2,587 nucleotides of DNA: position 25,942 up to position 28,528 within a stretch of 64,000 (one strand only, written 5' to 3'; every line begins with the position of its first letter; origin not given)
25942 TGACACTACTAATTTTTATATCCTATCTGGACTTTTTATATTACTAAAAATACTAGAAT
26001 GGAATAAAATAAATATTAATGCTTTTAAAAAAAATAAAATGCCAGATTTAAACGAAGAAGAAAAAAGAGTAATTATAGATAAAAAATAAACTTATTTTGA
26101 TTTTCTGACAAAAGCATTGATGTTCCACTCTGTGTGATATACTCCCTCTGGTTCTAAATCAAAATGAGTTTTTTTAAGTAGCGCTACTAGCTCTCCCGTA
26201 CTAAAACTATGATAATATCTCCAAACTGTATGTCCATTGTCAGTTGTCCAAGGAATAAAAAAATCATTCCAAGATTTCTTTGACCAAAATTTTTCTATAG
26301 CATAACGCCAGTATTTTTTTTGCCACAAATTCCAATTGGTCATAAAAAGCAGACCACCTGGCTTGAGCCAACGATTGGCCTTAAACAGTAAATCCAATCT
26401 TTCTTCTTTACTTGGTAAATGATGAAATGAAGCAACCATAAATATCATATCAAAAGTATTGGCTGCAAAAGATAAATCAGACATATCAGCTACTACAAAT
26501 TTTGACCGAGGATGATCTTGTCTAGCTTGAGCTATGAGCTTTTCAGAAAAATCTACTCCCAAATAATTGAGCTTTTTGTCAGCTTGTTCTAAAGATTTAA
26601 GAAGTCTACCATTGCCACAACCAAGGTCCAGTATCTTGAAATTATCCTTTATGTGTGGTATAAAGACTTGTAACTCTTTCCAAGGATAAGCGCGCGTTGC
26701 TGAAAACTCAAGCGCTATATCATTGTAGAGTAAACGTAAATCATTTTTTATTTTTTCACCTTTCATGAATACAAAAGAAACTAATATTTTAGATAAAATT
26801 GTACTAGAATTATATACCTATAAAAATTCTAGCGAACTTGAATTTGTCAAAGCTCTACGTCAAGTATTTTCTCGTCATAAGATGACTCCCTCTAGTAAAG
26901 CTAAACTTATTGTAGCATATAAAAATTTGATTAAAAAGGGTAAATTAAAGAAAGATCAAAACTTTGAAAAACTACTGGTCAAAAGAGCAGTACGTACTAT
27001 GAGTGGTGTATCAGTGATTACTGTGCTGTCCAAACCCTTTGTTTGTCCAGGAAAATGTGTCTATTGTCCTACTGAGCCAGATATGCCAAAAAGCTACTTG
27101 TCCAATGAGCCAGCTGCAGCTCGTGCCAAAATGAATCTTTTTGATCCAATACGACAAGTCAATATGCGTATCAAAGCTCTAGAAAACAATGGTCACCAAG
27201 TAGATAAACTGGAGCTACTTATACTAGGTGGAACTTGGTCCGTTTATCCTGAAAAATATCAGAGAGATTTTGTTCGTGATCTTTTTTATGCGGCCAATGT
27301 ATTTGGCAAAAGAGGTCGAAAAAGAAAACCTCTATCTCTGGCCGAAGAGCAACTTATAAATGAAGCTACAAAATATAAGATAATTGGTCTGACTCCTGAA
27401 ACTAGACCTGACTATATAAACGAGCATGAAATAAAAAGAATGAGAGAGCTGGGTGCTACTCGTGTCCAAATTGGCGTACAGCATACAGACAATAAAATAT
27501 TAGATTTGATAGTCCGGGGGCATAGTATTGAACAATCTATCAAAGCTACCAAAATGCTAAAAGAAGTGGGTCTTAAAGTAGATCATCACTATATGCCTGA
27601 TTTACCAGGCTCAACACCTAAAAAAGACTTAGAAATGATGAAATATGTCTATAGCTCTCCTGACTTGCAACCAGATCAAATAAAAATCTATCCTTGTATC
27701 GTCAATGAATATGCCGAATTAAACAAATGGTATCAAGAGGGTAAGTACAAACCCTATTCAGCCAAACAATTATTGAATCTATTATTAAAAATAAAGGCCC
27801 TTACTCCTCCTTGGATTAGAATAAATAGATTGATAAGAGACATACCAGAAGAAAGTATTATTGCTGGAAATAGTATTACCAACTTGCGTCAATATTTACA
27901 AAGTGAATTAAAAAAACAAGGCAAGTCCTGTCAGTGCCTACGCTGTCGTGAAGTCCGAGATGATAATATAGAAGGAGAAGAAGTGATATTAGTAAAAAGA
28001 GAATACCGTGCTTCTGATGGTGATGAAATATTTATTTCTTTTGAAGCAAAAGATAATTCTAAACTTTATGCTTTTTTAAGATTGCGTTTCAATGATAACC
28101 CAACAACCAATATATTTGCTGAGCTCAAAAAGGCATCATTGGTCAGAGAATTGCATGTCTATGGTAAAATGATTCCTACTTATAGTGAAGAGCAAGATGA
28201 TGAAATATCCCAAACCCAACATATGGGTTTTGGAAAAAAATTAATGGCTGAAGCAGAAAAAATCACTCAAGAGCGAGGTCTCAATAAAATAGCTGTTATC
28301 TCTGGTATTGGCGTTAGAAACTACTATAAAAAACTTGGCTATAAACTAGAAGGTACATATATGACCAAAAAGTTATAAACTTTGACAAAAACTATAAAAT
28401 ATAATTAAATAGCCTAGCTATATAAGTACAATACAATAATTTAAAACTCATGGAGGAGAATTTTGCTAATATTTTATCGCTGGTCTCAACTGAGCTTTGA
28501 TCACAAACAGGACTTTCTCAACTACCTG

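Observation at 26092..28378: Divergent gene pair: bacterial Elp3 homolog and a Trm9-like methyltransferase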

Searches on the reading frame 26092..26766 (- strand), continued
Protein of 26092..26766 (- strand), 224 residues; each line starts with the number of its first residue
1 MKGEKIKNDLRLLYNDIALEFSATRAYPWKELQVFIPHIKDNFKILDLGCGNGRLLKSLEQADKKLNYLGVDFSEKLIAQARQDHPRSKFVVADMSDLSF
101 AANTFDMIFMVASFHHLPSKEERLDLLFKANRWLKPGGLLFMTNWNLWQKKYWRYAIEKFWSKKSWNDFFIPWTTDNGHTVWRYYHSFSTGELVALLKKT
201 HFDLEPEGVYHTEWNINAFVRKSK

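Call 72: find_encoding_contigs(protein=P0122, flank=4000, max_places=2)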
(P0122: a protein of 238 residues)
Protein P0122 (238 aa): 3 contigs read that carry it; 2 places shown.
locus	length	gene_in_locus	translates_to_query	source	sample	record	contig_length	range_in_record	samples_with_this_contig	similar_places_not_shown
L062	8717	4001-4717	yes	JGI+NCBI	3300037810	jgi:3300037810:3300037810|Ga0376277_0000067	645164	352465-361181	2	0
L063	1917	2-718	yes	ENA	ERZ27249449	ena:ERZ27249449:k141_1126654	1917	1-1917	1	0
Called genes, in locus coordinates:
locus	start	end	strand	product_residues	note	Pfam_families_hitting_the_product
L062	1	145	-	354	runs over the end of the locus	PF03462:PCRF, PF00472:RF-1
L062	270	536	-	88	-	PF01197:Ribosomal_L31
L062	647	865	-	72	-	-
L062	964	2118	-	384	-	PF13793:Pribosyltran_N, PF00156:Pribosyltran, PF14572:Pribosyl_synth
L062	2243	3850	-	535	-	PF04055:Radical_SAM, PF16199:Radical_SAM_C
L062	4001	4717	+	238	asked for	PF01209:Ubie_methyltran (faint), PF13489:Methyltransf_23, PF07021:MetW, PF13847:Methyltransf_31, PF08241:Methyltransf_11, PF08242:Methyltransf_12, PF13649:Methyltransf_25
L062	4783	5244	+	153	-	-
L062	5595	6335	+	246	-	PF00318:Ribosomal_S2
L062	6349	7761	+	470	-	PF01142:TruD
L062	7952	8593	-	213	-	-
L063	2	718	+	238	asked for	PF01209:Ubie_methyltran (faint), PF13489:Methyltransf_23, PF07021:MetW, PF13847:Methyltransf_31, PF08241:Methyltransf_11, PF08242:Methyltransf_12, PF13649:Methyltransf_25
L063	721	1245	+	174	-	-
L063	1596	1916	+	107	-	?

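Call 82: find_related_loci(query=A2, collection=metagenome_contigs, flank=4000)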
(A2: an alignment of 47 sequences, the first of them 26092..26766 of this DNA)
Query A2 (224 aa) in metagenome_contigs; peptide patterns used: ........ (x = any residue, [..] = any of these).
600 stretches matched a pattern (row limit reached: there are more); 429 encode a relative of the query (tblastn E <= 1e-3); the best 80 are kept; 80 distinct loci.
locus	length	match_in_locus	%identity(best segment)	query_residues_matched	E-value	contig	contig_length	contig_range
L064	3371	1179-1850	69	3-223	6e-107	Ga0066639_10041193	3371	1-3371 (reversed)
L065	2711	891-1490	44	14-204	1e-48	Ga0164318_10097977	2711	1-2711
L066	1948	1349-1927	45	14-204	8e-48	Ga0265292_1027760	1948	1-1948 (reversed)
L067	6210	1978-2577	42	13-204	6e-47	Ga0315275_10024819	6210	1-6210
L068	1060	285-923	41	4-222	5e-48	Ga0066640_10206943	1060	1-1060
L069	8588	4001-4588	42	14-209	8e-45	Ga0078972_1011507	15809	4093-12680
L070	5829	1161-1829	38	2-218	9e-45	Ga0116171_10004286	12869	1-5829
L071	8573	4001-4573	41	13-205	1e-44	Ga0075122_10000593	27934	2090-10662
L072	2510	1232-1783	46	14-205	2e-43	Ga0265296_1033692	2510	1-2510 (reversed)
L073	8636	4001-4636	42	4-213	3e-43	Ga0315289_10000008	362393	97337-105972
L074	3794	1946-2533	41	14-209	1e-42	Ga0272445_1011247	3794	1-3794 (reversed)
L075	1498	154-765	40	4-205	1e-43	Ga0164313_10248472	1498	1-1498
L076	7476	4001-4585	44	14-209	1e-41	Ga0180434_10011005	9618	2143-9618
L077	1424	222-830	40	4-205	2e-42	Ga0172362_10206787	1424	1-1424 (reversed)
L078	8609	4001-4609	41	4-209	6e-41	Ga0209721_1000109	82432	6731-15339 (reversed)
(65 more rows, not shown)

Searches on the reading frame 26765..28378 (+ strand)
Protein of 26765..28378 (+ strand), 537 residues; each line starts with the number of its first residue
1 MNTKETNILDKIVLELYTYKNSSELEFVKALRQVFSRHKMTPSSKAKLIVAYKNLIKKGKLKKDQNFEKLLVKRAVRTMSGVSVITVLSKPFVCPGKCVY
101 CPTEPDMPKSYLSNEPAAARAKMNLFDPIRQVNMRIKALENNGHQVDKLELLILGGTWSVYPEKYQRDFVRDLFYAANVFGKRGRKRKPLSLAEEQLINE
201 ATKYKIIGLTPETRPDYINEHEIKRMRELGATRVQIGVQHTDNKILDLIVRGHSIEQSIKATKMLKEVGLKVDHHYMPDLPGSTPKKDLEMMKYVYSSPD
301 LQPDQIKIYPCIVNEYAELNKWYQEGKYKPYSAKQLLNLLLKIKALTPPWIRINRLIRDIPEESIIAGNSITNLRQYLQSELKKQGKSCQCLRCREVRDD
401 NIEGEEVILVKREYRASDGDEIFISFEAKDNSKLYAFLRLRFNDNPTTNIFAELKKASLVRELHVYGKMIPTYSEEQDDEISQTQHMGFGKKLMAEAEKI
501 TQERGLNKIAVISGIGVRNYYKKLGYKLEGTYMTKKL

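Call 3: search_protein_families(library=pfam, proteins=[window:26765-28378:+], max_evalue=0.01)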
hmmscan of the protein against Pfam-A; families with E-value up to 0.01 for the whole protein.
window:26765-28378:+ (537 aa): 4 families
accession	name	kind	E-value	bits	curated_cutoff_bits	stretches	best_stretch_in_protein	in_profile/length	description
PF16199.10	Radical_SAM_C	-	6.6e-22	77.9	31.9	1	303-383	1-84/85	Radical_SAM C-terminal domain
PF04055.27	Radical_SAM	-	2.5e-16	60.7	29.5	1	93-292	6-163/166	Radical SAM superfamily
PF00583.31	Acetyltransf_1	-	8.3e-05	23.3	20.7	1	485-526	72-116/116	Acetyltransferase (GNAT) family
PF13508.13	Acetyltransf_7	-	0.0073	17.1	27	0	485-527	41-83/84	Acetyltransferase (GNAT) domain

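Call 4: search_protein_families(library=ncbifam, proteins=[window:26765-28378:+], max_evalue=0.01)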
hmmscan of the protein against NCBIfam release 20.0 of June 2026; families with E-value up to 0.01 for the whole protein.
window:26765-28378:+ (537 aa): 25 families
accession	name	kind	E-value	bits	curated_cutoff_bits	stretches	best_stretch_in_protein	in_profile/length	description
TIGR01211.1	ELP3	subfamily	4.7e-161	536.8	350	1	42-537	26-522/522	tRNA uridine(34) 5-carboxymethylaminomethyl modification radical SAM/GNAT enzyme Elp3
TIGR01212.1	TIGR01212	equivalog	4.6e-22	78.5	180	1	204-384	107-291/302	tRNA modification radical SAM protein MnmL/YtqA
TIGR03994.1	rSAM_HemZ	equivalog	2.4e-11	43.4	321.4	1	213-331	180-294/401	coproporphyrinogen dehydrogenase HemZ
TIGR04013.1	B12_SAM_MJ_1487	hypoth_equivalog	3.5e-08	32.7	251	1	212-289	246-324/382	TIGR04013 family B12-binding domain/radical SAM domain-containing protein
TIGR00539.1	hemN_rel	equivalog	5.3e-08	32.4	205.4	1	207-322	87-200/361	radical SAM family heme chaperone HemW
NF006060.0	PRK08207.1-3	equivalog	6.4e-08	31.8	653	1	213-319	248-352/477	coproporphyrinogen III oxidase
NF004567.0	PRK05904.1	equivalog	5.8e-07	29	355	1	208-296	91-180/353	coproporphyrinogen III oxidase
TIGR01210.1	TIGR01210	equivalog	8.1e-07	28.6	212.15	1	206-332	103-234/313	archaeosine biosynthesis radical SAM protein RaSEA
NF006067.1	PRK08208.1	equivalog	1.5e-06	27.5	380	1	207-324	125-240/427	STM4012 family radical SAM protein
TIGR03975.1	rSAM_ocin_1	subfamily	1.7e-06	26.8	281.85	1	218-303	350-435/606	RiPP maturation radical SAM C-methyltransferase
TIGR04014.1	B12_SAM_MJ_0865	equivalog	8.9e-06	24.7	360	1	210-293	248-330/434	methyl-coenzyme M reductase glutamine C-methyltransferase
NF006062.0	PRK08207.1-5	equivalog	2.3e-05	23.4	1007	1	213-309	247-341/476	coproporphyrinogen III oxidase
TIGR03471.1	HpnJ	equivalog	3.4e-05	22.9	577.6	1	218-296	285-363/472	hopanoid biosynthesis associated radical SAM protein HpnJ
NF005133.0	PRK06582.1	equivalog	3.6e-05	23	597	1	206-328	97-216/390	coproporphyrinogen III oxidase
TIGR02026.1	BchE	equivalog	6.6e-05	21.9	481.35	1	195-319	262-383/497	magnesium-protoporphyrin IX monomethyl ester anaerobic oxidative cyclase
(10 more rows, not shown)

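Call 7: search_solved_structures(query=window:26765-28378:+, max_evalue=0.001, show_alignments=1)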
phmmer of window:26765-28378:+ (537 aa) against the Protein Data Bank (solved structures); distinct sequences matched with E-value up to 0.001: 9.
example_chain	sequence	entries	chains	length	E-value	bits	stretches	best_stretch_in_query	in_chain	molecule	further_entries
6iaz_A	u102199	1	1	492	1.5e-117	396.8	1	68-537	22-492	Histone acetyltransferase, ELP3 family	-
6iad_A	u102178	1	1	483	1.9e-117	396.5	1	70-537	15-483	Histone acetyltransferase, ELP3 family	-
6ia8_A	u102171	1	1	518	2.2e-117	396.3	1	69-537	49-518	Histone acetyltransferase, ELP3 family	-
5l7j_A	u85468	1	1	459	2.1e-110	373.2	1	73-536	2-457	ELP3 family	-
5l7l_A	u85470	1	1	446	5.1e-102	345.6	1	73-536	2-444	ELP3 family, ELP3 family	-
6ia6_A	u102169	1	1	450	1e-101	344.6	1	71-536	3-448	ELP3 family, ELP3 family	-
6qk7_C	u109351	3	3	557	2.7e-95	323.4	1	71-536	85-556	Elongator complex protein 3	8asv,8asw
8ptx_C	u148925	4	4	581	4.9e-93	316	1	72-536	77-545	Elongator complex protein 3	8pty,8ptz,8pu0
8avg_C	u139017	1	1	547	4.9e-92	312.7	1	72-536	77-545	Elongator complex protein 3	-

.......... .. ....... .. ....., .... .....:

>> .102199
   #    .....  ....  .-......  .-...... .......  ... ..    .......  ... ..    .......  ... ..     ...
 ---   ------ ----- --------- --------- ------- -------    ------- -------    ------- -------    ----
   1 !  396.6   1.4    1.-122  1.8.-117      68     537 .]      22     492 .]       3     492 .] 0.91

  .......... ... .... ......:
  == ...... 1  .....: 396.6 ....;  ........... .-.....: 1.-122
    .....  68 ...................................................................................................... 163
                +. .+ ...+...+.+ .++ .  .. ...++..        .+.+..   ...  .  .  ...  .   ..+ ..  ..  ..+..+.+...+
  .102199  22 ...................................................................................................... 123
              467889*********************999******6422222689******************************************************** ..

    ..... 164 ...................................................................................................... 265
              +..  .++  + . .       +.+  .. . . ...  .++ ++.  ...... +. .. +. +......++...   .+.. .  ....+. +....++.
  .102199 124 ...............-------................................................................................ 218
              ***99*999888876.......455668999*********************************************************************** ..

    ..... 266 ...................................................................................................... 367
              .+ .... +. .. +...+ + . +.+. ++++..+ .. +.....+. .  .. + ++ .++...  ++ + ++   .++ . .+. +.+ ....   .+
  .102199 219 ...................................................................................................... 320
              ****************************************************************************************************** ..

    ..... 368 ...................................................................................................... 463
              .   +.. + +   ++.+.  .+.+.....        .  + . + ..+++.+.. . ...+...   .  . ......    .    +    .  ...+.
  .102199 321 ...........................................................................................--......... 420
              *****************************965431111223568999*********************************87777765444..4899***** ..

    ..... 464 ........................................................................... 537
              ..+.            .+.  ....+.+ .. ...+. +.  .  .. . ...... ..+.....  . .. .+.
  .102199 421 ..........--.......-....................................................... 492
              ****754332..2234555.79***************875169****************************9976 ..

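Call 11: find_related_loci(query=window:26765-28378:+, collection=genome_contigs, flank=10000)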
Query window:26765-28378:+ (537 aa) in genome_contigs; peptide patterns used: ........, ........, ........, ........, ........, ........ (x = any residue, [..] = any of these).
136 stretches matched a pattern; 47 encode a relative of the query (tblastn E <= 1e-3); 47 distinct loci.
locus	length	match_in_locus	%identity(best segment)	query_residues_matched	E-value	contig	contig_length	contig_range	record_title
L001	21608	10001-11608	83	1-537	0e+0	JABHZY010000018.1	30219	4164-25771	MAG: Candidatus Komeilibacteria bacterium isolate SI047_bin95 k141_919387, whole genome shotgun sequence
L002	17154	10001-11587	74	5-535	0e+0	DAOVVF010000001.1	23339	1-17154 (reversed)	MAG TPA_asm: Candidatus Parcubacteria bacterium isolate CSMAG_1698 CSMAG_1698_k141_1257378_length_23339_cov_8.0000, whol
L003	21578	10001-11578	83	9-535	0e+0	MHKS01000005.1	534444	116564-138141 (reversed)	MAG: Candidatus Komeilibacteria bacterium RIFOXYD1_FULL_37_29 rifoxyd1_full_scaffold_8, whole genome shotgun sequence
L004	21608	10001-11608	76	1-537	0e+0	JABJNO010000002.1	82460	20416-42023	MAG: Candidatus Parcubacteria bacterium isolate SI075_bin20 k141_389399, whole genome shotgun sequence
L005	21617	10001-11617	71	1-537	0e+0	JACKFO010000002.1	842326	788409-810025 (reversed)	MAG: Candidatus Nomurabacteria bacterium isolate HK-STAS-PATE-4 HK-STAS-PATE-4_2, whole genome shotgun sequence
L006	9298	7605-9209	73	5-537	0e+0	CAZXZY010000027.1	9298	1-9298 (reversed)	MAG TPA_asm: uncultured Gammaproteobacteria bacterium isolate binchicken_co28_77 genome assembly, contig: NODE_4738_leng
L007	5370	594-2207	70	2-537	0e+0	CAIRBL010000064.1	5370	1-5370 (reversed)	uncultured bacterium isolate LaPlata-b_bin-0293 genome assembly, contig: bin-0293:064/105, whole genome shotgun sequence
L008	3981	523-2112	73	7-537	0e+0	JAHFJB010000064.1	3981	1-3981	MAG: Candidatus Parcubacteria bacterium isolate nzgw376 NODE_55251_length_3982_cov_2.265216, whole genome shotgun sequen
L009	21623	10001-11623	70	9-537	0e+0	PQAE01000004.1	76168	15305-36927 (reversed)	MAG: Parcubacteria group bacterium isolate FeB_17 contig_2969, whole genome shotgun sequence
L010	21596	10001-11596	69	1-537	0e+0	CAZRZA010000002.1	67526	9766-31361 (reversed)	MAG TPA_asm: uncultured Gammaproteobacteria bacterium isolate SRP200020_co5_4 genome assembly, contig: NODE_581_length_6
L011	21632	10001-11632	61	1-537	0e+0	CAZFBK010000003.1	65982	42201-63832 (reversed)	MAG TPA_asm: uncultured Gammaproteobacteria bacterium isolate SRP286056_co1_112 genome assembly, contig: NODE_381_length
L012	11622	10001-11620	61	7-533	0e+0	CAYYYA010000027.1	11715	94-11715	MAG TPA_asm: uncultured Gammaproteobacteria bacterium isolate SRP298887_co1_32 genome assembly, contig: NODE_5941_length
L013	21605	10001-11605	68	4-537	0e+0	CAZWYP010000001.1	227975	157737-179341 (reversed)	MAG TPA_asm: uncultured Gammaproteobacteria bacterium isolate binchicken_co16_344 genome assembly, contig: NODE_54_lengt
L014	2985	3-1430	65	72-537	0e+0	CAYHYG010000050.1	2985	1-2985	MAG TPA_asm: uncultured Gammaproteobacteria bacterium isolate ERP119705_co16_30 genome assembly, contig: NODE_26553_leng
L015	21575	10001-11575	55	7-534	0e+0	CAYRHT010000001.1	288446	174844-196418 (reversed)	MAG TPA_asm: uncultured Gammaproteobacteria bacterium isolate binchicken_co28_75 genome assembly, contig: NODE_4_length_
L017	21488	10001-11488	48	35-537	3e-171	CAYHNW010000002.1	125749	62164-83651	MAG TPA_asm: uncultured Candidatus Peribacteria bacterium isolate ERP119705_co14_518 genome assembly, contig: NODE_57_le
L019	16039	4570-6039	48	40-537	2e-166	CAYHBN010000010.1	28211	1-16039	MAG TPA_asm: uncultured Candidatus Peribacteria bacterium isolate ERP119702_co1_136 genome assembly, contig: NODE_1655_l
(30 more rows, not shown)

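Call 67: search_solved_structures(query=L017:8274-9173:-, max_evalue=0.001)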
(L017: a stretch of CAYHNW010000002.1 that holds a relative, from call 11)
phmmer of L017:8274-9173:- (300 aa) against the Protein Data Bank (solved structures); distinct sequences matched with E-value up to 0.001: 3.
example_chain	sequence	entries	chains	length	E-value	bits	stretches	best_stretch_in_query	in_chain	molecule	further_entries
7mpk_A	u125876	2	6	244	2.1e-43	151.7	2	130-298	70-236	N-acetylglucosaminyldiphosphoundecaprenol N-acetyl-beta-D-mannosaminyltransferase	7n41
5wb4_A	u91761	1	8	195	4.2e-31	111.4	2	130-256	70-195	N-acetylglucosaminyldiphosphoundecaprenol N-acetyl-beta-D-mannosaminyltransferase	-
5wfg_A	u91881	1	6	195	8e-31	110.4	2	130-256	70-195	N-acetylglucosaminyldiphosphoundecaprenol N-acetyl-beta-D-mannosaminyltransferase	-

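Call 68: search_protein_families(library=ncbifam, proteins=[L017:8274-9173:-, L019:2984-3766:-], max_evalue=0.00001)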
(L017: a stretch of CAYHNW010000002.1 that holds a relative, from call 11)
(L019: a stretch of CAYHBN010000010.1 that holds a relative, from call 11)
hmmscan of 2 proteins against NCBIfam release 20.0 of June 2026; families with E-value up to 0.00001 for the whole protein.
L017:8274-9173:- (300 aa): 4 families
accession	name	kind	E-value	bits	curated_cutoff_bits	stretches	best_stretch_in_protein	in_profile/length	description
TIGR00696.1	wecG_tagA_cpsF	superfamily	3.7e-42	144.1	69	1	128-287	15-173/178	WecB/TagA/CpsF family glycosyltransferase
NF041710.1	UDPacetylman_taseTarA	equivalog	2.5e-38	131.9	350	1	134-293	81-236/247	N-acetylglucosaminyldiphosphoundecaprenol N-acetyl-beta-D-mannosaminyltransferase TarA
NF041872.1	EPS_EpsA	equivalog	4.8e-38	131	500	1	138-286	92-242/265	exopolysaccharide biosynthesis glycosyltransferase EpsA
NF002980.1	PRK03692.1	equivalog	6e-35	120.8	323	1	141-288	82-227/240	lipopolysaccharide N-acetylmannosaminouronosyltransferase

L019:2984-3766:- (261 aa): 4 families
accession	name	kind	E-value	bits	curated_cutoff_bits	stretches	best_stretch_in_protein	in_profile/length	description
NF041710.1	UDPacetylman_taseTarA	equivalog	2.5e-45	154.9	350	1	11-257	8-246/247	N-acetylglucosaminyldiphosphoundecaprenol N-acetyl-beta-D-mannosaminyltransferase TarA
NF041872.1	EPS_EpsA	equivalog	4.9e-42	144.1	500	1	13-241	19-243/265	exopolysaccharide biosynthesis glycosyltransferase EpsA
TIGR00696.1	wecG_tagA_cpsF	superfamily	6.3e-41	140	69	1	64-241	2-173/178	WecB/TagA/CpsF family glycosyltransferase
NF002980.1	PRK03692.1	equivalog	1.8e-36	125.8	323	1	32-244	23-229/240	lipopolysaccharide N-acetylmannosaminouronosyltransferase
